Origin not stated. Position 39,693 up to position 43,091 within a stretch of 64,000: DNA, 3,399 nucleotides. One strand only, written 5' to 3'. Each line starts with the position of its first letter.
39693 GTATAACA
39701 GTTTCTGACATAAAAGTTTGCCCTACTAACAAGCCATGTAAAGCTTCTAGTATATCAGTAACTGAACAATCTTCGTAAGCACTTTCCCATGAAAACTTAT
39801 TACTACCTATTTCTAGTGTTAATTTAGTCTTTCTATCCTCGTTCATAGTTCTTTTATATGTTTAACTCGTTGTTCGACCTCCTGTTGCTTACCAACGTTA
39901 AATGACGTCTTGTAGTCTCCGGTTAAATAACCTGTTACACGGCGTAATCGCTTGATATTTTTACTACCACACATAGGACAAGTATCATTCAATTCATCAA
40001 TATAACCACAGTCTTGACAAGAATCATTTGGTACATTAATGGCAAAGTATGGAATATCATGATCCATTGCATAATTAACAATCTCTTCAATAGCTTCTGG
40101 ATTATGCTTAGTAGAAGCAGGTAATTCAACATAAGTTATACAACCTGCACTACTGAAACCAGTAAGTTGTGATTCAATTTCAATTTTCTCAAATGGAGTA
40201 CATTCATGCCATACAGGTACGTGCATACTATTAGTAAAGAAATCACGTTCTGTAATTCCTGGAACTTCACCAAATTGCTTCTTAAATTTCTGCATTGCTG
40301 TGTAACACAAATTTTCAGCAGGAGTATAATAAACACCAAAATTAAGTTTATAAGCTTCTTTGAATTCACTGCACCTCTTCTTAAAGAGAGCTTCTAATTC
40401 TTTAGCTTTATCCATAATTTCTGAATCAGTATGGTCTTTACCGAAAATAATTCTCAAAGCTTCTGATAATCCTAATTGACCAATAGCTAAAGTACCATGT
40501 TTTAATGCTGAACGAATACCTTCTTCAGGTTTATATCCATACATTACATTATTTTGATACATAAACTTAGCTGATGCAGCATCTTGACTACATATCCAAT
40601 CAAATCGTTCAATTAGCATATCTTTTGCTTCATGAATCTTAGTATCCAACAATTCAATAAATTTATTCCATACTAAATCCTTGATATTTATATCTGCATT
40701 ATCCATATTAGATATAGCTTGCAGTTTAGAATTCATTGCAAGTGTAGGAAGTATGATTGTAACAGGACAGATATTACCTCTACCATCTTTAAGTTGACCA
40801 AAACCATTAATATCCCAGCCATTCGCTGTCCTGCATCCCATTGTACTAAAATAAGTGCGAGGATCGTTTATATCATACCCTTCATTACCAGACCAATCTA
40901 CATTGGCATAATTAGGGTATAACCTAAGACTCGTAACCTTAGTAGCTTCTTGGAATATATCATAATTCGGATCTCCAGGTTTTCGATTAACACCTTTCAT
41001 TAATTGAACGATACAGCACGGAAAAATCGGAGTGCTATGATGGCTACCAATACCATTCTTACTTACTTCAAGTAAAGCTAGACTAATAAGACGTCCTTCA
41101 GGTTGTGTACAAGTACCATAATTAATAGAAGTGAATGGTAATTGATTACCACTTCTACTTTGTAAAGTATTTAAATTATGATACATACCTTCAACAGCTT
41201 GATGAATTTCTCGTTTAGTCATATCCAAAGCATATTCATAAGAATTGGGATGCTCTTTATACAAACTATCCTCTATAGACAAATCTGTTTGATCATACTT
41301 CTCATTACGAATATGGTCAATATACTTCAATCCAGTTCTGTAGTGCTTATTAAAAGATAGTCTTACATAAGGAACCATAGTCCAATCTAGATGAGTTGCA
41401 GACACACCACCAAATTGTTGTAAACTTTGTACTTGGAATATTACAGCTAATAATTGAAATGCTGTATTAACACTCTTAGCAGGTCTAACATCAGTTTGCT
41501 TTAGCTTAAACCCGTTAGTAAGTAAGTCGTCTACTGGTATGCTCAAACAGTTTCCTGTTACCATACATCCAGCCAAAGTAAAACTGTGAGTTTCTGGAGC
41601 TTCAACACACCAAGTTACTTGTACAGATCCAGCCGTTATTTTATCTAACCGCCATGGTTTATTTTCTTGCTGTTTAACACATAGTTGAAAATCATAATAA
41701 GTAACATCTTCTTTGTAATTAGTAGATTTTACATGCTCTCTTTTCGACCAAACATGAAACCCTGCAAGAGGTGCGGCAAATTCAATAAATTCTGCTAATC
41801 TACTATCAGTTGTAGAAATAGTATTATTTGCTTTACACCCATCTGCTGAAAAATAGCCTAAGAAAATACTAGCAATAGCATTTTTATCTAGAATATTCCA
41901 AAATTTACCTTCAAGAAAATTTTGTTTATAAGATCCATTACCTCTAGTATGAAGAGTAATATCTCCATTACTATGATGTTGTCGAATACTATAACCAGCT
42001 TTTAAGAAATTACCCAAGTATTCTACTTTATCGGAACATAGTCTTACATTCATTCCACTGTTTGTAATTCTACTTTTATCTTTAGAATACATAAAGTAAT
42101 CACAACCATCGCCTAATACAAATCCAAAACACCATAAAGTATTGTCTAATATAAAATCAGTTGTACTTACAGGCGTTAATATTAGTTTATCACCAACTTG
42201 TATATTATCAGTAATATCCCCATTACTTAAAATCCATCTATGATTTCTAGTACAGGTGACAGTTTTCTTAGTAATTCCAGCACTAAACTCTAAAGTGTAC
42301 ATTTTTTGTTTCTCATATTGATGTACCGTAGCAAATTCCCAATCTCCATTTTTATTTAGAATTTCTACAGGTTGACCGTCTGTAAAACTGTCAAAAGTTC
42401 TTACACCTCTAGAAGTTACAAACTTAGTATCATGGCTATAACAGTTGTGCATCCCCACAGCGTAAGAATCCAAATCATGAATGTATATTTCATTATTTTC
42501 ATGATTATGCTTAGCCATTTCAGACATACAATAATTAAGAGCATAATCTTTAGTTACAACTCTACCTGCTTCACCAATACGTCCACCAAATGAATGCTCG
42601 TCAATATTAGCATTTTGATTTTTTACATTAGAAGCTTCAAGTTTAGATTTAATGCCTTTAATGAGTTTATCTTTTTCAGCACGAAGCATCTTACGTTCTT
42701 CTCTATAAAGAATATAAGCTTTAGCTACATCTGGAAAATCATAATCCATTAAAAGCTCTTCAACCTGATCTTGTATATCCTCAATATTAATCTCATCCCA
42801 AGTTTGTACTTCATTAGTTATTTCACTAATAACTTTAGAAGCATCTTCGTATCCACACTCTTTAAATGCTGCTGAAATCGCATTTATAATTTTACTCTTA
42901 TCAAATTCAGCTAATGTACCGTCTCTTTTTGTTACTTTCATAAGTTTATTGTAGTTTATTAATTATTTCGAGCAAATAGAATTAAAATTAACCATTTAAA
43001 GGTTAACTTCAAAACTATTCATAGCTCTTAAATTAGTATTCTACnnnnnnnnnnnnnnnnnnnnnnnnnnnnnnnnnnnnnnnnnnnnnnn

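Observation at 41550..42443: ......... intein inside the anaerobic ribonucleotide reductase NrdD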

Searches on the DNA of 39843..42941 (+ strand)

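Call 7: search_dna_similar(query=window:39843-42941:+, collection=phages, mode=near, max_rows=30)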
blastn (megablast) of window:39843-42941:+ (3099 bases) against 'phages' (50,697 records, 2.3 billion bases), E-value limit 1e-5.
No match.

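Call 64: search_rna_families(sources=[L008, L001], threshold=gathering)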
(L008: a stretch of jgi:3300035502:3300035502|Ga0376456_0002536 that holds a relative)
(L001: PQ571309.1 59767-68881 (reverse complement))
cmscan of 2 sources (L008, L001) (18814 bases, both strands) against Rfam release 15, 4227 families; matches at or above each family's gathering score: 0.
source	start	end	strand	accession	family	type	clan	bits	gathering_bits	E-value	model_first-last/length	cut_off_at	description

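Call 110: search_rna_families(sources=[L015, L014], threshold=evalue, max_evalue=0.01)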
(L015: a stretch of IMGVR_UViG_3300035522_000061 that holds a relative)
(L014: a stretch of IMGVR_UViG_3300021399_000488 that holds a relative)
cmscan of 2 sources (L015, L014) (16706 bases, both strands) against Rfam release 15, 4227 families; matches with E-value up to 0.01: 1.
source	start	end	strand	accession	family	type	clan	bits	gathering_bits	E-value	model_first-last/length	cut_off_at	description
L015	7406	7636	+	RF00028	Intron_gpI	Intron;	-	67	50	2.1e-15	1-253/253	no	Group I catalytic intron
